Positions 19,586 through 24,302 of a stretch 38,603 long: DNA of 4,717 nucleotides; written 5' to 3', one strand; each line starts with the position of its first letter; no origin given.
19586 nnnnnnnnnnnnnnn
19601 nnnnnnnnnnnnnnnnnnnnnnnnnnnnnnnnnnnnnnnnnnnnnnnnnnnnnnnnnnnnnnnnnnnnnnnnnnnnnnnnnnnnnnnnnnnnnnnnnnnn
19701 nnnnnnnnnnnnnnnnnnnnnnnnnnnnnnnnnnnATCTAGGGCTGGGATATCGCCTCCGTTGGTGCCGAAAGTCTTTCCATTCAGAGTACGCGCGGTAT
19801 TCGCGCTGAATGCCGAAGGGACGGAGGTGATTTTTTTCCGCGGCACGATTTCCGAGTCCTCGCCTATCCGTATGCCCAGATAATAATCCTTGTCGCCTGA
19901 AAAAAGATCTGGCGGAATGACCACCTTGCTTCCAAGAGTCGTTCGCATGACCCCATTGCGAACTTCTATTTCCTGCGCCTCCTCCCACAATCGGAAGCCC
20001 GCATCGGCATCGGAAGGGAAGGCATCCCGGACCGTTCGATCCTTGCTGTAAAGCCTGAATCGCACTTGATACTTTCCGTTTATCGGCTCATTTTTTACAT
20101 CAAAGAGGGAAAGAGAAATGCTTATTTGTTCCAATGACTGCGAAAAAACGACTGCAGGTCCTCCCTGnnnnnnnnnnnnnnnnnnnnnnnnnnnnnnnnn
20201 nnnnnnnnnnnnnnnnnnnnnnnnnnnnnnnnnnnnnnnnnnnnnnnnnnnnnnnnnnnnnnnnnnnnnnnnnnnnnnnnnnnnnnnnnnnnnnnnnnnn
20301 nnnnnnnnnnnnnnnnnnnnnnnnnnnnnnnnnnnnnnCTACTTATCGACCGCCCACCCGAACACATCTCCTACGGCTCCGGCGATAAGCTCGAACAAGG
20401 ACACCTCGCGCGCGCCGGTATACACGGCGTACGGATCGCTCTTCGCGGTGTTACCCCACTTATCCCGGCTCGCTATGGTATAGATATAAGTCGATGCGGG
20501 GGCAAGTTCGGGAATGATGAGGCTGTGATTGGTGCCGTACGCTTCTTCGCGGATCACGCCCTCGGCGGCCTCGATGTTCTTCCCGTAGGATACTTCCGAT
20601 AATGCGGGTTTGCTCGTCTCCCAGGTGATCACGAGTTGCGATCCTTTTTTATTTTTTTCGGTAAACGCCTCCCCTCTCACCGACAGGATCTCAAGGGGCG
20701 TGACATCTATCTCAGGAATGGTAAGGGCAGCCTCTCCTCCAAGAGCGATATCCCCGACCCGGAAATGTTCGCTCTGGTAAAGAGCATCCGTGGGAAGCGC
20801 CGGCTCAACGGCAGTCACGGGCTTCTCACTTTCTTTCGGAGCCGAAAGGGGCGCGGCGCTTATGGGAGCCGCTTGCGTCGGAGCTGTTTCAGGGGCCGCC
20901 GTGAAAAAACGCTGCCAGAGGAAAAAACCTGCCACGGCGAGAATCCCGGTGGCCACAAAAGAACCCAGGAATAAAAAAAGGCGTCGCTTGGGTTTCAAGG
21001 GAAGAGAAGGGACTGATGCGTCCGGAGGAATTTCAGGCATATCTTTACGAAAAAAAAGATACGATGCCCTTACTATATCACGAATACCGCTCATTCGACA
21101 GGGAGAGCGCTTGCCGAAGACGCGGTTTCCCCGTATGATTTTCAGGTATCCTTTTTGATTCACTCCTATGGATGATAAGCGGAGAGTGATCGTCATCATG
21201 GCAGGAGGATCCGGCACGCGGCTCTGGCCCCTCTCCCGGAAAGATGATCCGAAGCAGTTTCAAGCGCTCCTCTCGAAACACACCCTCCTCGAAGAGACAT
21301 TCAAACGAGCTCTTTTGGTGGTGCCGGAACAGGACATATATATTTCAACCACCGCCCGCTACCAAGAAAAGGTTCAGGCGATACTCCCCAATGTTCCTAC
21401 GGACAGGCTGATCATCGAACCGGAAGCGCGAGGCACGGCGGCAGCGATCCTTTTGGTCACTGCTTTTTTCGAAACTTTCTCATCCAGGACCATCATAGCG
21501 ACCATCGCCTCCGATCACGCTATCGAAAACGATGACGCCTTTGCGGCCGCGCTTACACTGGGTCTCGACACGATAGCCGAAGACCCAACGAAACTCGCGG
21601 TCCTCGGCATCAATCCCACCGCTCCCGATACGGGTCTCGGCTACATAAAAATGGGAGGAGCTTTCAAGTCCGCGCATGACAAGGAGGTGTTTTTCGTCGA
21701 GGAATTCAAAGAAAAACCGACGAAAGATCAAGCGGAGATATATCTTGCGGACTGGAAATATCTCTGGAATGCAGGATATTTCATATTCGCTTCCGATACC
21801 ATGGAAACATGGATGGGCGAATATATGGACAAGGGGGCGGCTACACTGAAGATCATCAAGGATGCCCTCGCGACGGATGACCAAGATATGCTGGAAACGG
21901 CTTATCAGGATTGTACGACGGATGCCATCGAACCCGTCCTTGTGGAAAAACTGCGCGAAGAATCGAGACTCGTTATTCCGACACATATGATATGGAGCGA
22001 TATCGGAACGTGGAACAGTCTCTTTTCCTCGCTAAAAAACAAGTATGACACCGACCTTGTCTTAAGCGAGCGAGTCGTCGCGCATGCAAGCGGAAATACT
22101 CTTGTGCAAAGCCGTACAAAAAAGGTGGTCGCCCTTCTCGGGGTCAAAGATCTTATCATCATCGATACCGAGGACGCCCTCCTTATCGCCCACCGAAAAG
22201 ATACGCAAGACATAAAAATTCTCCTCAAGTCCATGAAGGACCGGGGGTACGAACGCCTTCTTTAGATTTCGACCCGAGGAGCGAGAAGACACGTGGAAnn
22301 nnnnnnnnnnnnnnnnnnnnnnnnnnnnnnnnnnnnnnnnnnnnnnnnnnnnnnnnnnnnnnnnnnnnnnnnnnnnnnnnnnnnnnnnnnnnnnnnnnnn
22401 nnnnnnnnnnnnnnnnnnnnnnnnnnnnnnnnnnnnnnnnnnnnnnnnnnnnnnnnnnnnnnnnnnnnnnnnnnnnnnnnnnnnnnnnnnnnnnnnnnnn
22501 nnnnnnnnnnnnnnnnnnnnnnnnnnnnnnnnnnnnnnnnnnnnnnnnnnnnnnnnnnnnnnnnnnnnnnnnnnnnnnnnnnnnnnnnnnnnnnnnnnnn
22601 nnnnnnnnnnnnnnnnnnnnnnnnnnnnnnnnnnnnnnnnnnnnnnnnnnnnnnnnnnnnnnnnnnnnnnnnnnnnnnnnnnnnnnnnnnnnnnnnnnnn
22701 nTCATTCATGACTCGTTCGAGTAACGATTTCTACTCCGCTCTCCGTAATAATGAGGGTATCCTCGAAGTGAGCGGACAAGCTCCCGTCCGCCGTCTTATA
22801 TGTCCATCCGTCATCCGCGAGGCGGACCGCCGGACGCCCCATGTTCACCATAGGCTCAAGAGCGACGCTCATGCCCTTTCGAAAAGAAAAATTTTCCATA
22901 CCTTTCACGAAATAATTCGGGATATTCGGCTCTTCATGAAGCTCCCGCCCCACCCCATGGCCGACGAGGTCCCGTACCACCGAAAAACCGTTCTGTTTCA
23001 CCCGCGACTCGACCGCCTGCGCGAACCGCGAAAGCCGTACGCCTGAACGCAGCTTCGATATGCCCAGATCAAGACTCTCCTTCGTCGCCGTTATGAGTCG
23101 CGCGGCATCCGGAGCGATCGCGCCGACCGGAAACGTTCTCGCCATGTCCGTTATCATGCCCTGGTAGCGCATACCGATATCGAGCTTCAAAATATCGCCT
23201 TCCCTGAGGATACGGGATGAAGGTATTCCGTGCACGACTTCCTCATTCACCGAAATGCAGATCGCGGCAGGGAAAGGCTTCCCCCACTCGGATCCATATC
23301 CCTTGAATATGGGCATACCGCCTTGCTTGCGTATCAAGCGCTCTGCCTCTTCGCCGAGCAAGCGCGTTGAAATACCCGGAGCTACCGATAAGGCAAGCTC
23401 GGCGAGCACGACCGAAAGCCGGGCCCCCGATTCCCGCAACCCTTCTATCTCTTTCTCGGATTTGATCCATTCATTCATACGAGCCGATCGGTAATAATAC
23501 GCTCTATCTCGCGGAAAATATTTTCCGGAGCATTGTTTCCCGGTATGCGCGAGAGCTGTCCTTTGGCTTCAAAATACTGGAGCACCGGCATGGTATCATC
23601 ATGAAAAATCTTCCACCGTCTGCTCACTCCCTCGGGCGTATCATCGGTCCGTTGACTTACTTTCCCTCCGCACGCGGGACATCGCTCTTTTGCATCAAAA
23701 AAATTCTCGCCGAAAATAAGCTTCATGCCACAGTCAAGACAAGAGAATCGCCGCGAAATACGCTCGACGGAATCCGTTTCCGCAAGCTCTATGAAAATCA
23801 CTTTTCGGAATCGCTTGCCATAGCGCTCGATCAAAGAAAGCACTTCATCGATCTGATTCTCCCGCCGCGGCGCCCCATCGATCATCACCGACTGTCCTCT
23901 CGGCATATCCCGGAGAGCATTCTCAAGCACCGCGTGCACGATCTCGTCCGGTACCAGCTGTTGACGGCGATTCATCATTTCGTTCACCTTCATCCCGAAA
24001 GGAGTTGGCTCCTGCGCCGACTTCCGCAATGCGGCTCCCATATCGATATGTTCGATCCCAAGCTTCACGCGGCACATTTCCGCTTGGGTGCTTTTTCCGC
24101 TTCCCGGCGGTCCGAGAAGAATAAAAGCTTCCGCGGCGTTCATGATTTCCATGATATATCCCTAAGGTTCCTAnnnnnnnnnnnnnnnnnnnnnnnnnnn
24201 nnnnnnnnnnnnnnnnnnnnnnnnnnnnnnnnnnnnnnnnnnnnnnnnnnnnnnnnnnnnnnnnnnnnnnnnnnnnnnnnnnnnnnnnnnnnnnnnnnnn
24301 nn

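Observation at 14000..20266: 2088-aa fibre-like giant surface protein with mosaic tail-fibre / adhesin architecture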

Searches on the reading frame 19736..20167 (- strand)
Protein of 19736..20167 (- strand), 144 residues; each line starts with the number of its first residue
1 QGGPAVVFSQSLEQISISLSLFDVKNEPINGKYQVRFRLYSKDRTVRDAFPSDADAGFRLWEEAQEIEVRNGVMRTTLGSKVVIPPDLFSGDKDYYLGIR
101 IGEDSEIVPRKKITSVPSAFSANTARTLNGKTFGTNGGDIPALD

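Call 57: find_related_loci(query=A7, collection=viral_contigs, flank=6000)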
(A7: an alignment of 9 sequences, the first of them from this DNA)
Query A7 (132 aa) in viral_contigs; peptide patterns used: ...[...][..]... (x = any residue, [..] = any of these).
3 stretches matched a pattern, but none encodes a relative of the query by tblastn (E <= 1e-3).

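Call 58: find_related_loci(query=A7, collection=genome_contigs, flank=4000)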
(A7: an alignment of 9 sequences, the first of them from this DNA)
Query A7 (132 aa) in genome_contigs; peptide patterns used: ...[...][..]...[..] (x = any residue, [..] = any of these).
170 stretches matched a pattern; 148 encode a relative of the query (tblastn E <= 1e-3); the best 80 are kept; 80 distinct loci.
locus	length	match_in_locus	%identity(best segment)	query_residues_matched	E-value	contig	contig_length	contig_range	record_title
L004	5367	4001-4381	66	1-130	4e-55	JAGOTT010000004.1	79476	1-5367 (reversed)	MAG: Candidatus Moraniibacteriota bacterium isolate Gw_Eff_bin_440 Gw_Eff_402_length_79476_cov_5.595483, whole genome sh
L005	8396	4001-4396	61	1-131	2e-53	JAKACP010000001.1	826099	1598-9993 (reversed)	MAG: bacterium isolate WH4.bin1 NODE_1_length_826099_cov_5.622461, whole genome shotgun sequence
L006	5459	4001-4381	63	1-130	6e-53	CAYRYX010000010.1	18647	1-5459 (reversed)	MAG TPA_asm: uncultured Bdellovibrionales bacterium isolate binchicken_co245_258 genome assembly, contig: NODE_3025_leng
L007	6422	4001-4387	55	1-131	9e-45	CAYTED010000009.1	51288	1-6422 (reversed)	MAG TPA_asm: uncultured Bdellovibrionales bacterium isolate binchicken_co128_120 genome assembly, contig: NODE_384_lengt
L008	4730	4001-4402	56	1-131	9e-45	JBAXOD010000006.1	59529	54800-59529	MAG: Candidatus Moraniibacteriota bacterium isolate ELA496 MAG496_6, whole genome shotgun sequence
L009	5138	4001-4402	53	1-130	5e-44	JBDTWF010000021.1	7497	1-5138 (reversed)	MAG: Candidatus Moraniibacteriota bacterium isolate cluster3_bin.85 NODE_49589_length_7497_cov_5.929992, whole genome sh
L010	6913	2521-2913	53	1-131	1e-43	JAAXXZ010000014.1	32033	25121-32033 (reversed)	MAG: Candidatus Moraniibacteriota bacterium isolate W9_Combined_metabat2_155 W9_Combined_metabat2_155_NODE_767, whole ge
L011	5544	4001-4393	53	1-131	2e-43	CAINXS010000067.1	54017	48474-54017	MAG: Candidatus Moranbacteria bacterium isolate LaPlata-7m-b_bin-649 genome assembly, contig: bin-649:67/90, whole genom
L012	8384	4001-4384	53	1-130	9e-43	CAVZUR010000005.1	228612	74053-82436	MAG: Candidatus Moranbacteria bacterium isolate MFD04651.bin.1.47 genome assembly, contig: contig_4893, whole genome sho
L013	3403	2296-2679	52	1-130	4e-42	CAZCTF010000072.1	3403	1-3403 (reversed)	MAG TPA_asm: uncultured Bdellovibrionales bacterium isolate SRP342105_co2_88 genome assembly, contig: NODE_36974_length_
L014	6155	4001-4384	52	1-130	7e-42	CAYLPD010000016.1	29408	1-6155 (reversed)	MAG TPA_asm: uncultured Bdellovibrionales bacterium isolate SRP170004_co1_27 genome assembly, contig: NODE_2274_length_2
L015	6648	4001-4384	53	1-130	7e-42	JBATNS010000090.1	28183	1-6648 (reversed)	MAG: Candidatus Moraniibacteriota bacterium isolate MFD10518_ilm_asm_bin9 k127_186473, whole genome shotgun sequence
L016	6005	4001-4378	54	1-130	2e-41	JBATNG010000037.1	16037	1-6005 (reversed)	MAG: Candidatus Moraniibacteriota bacterium isolate MFD10541_ilm_asm_bin30 k127_78233, whole genome shotgun sequence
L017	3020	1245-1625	53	1-131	1e-41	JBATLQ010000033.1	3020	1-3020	MAG: Candidatus Moraniibacteriota bacterium isolate MFD10474_ilm_asm_bin3 k127_67433, whole genome shotgun sequence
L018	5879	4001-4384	53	2-131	6e-41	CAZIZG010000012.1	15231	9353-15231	MAG TPA_asm: uncultured Bdellovibrionales bacterium isolate SRP135725_co1_205 genome assembly, contig: NODE_5132_length_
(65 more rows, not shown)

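Call 104: search_protein_families(library=phrogs, max_evalue=0.1, proteins=[window:19736-20167:-])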
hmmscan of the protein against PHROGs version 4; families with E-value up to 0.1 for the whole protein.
seq(144 aa): 0 families

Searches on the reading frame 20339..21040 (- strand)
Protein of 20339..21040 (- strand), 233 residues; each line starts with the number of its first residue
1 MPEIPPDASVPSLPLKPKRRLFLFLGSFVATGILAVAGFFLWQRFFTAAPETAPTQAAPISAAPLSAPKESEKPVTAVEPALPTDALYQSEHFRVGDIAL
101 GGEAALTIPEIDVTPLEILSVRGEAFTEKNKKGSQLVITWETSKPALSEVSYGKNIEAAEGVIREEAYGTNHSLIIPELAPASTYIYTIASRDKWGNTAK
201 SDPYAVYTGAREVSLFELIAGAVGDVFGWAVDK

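Call 86: search_protein_families(library=pfam, max_evalue=5, proteins=[window:20339-21040:-])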
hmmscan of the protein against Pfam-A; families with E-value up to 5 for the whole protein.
window:20339-21040:- (233 aa): 3 families
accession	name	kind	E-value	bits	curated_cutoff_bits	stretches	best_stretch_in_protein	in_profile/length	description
PF16656.11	Pur_ac_phosph_N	-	0.00054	20.9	30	1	132-198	11-88/93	Purple acid Phosphatase, N-terminal domain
PF00041.27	fn3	-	0.036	14.7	25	1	130-204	10-81/84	Fibronectin type III domain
PF13750.12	Big_3_3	-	0.24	11.5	27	1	166-201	105-140/157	Bacterial Ig-like domain (group 3)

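Call 87: search_protein_families(library=ncbifam, max_evalue=1, proteins=[window:20339-21040:-])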
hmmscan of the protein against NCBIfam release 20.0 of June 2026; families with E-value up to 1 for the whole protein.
window:20339-21040:- (233 aa): 3 families
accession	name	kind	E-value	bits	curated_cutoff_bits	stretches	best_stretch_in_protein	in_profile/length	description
NF003811.1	PRK05402.1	equivalog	0.058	11.9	741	1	155-210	51-106/619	1,4-alpha-glucan branching protein GlgB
TIGR03593.1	yidC_nterm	equivalog_domain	0.086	12.4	58.25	1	30-78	6-58/363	membrane protein insertase YidC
NF007143.0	PRK09585.2-2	equivalog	0.17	10.6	533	1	91-114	133-156/382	anhydro-N-acetylmuramic acid kinase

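Call 104: search_protein_families(library=phrogs, max_evalue=0.1, proteins=[window:20339-21040:-])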
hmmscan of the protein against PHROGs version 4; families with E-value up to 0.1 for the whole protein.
window:20339-21040:- (233 aa): 0 families

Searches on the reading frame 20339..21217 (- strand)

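Call 13: search_protein_families(library=pfam, proteins=[window:20339-21217:-], max_evalue=0.001)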
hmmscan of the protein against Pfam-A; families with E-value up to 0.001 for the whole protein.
window:20339-21217:- (292 aa): 1 family
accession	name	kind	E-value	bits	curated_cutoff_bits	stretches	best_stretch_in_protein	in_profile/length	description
PF16656.11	Pur_ac_phosph_N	-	0.00087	20.2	30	0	191-257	11-88/93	Purple acid Phosphatase, N-terminal domain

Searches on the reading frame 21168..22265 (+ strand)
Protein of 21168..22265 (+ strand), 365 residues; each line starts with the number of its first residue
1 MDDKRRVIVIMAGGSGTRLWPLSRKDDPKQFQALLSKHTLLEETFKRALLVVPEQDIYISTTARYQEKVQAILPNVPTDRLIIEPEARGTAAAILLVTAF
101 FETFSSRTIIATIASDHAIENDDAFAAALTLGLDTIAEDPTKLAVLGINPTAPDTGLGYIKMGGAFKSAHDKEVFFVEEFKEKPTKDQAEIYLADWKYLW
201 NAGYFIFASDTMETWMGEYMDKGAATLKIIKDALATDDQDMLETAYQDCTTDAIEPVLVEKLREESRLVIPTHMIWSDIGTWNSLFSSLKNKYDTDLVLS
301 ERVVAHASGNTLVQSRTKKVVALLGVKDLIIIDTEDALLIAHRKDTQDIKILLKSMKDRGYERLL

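Call 13: search_protein_families(library=pfam, proteins=[window:21168-22265:+], max_evalue=0.001)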
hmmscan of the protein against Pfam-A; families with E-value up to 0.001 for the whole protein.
window:21168-22265:+ (365 aa): 2 families
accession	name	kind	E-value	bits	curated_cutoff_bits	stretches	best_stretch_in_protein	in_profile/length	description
PF00483.29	NTP_transferase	-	2e-34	119.7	21.2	1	9-288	3-238/245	Nucleotidyl transferase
PF22640.1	ManC_GMP_beta-helix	-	2.9e-11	43.6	27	1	302-354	2-53/55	MannoseP isomerase/GMP-like beta-helix domain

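Call 87: search_protein_families(library=ncbifam, max_evalue=1, proteins=[window:21168-22265:+])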
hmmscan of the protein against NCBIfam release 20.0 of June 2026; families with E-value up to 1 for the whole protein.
window:21168-22265:+ (365 aa): 19 families
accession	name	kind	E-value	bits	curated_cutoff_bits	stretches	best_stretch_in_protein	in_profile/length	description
TIGR01479.1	GMP_PMI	equivalog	1e-73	248.8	372.95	1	9-359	4-348/467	mannose-1-phosphate guanylyltransferase/mannose-6-phosphate isomerase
NF012004.0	PRK15460.1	equivalog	1.3e-56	192.3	859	1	4-360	4-359/478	mannose-1-phosphate guanyltransferase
NF041173.1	Sug_nt_acttase_Thmprot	equivalog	3.7e-06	26.1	600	1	8-111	3-104/405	bifunctional sugar-1-phosphate nucleotidylyltransferase/acetyltransferase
NF010933.0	PRK14353.1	equivalog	0.00015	20.5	505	1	3-155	3-142/453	bifunctional UDP-N-acetylglucosamine diphosphorylase/glucosamine-1-phosphate N-acetyltransferase GlmU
TIGR02091.1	glgC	equivalog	0.00024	20.3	424.9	1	177-288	169-255/364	glucose-1-phosphate adenylyltransferase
TIGR03992.1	Arch_glmU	subfamily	0.00025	20.1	292.1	1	8-101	3-96/393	bifunctional sugar-1-phosphate nucleotidylyltransferase/acetyltransferase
TIGR01173.1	glmU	equivalog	0.00041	19.3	366.85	1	8-160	3-138/452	bifunctional UDP-N-acetylglucosamine diphosphorylase/glucosamine-1-phosphate N-acetyltransferase GlmU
NF010940.0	PRK14360.1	equivalog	0.00065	18.4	602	1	8-109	4-98/452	bifunctional UDP-N-acetylglucosamine diphosphorylase/glucosamine-1-phosphate N-acetyltransferase GlmU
NF001183.0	PRK00155.1-3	subfamily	0.014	14.7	166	1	9-75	5-67/237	D-ribitol-5-phosphate cytidylyltransferase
NF002772.0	PRK02862.1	equivalog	0.018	13.7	537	1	5-25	3-23/429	glucose-1-phosphate adenylyltransferase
NF002023.0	PRK00844.1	subfamily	0.024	13.5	458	0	7-24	8-25/408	glucose-1-phosphate adenylyltransferase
NF012024.0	PRK15480.1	equivalog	0.032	13.4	588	1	4-73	2-68/292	glucose-1-phosphate thymidylyltransferase RfbA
TIGR00453.1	ispD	equivalog_domain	0.035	13.6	181.3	1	8-75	2-64/219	2-C-methyl-D-erythritol 4-phosphate cytidylyltransferase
TIGR01207.1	rmlA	equivalog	0.049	12.7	360.65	1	9-74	3-65/286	glucose-1-phosphate thymidylyltransferase RfbA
NF003670.0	PRK05293.1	equivalog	0.075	11.9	470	0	228-288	199-254/382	glucose-1-phosphate adenylyltransferase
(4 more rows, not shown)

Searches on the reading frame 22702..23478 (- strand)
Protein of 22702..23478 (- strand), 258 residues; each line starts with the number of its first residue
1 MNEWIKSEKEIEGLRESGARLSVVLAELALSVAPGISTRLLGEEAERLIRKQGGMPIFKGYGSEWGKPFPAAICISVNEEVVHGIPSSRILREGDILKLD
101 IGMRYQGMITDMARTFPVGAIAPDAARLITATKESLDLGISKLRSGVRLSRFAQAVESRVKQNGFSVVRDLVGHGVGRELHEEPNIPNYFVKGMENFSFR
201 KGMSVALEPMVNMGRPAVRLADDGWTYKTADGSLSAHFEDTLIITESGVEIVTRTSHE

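Call 13: search_protein_families(library=pfam, proteins=[window:22702-23478:-], max_evalue=0.001)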
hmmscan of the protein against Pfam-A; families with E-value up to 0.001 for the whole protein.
window:22702-23478:- (258 aa): 1 family
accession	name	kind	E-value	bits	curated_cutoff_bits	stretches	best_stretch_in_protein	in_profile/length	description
PF00557.29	Peptidase_M24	-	5e-45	154.3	23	1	12-246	1-208/208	Metallopeptidase family M24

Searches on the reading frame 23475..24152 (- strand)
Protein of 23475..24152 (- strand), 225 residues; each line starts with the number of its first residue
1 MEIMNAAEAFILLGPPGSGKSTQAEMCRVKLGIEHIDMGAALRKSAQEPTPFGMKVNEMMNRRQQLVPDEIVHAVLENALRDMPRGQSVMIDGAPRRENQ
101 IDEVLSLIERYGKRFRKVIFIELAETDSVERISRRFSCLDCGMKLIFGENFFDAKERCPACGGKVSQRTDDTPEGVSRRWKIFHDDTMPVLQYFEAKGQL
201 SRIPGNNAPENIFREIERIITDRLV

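Call 13: search_protein_families(library=pfam, proteins=[window:23475-24152:-], max_evalue=0.001)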
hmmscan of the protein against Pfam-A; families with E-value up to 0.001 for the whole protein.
window:23475-24152:- (225 aa): 4 families
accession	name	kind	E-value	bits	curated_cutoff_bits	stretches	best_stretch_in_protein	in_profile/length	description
PF00406.28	ADK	-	1.4e-30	106.8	26.8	1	12-198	1-150/151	Adenylate kinase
PF13207.12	AAA_17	-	3.2e-16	60.3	27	1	13-134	1-121/136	AAA domain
PF13671.12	AAA_33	-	5e-08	33.8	27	1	11-135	3-118/143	AAA domain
PF13238.12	AAA_18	-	0.00017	22.4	29.4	1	11-135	2-111/128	AAA domain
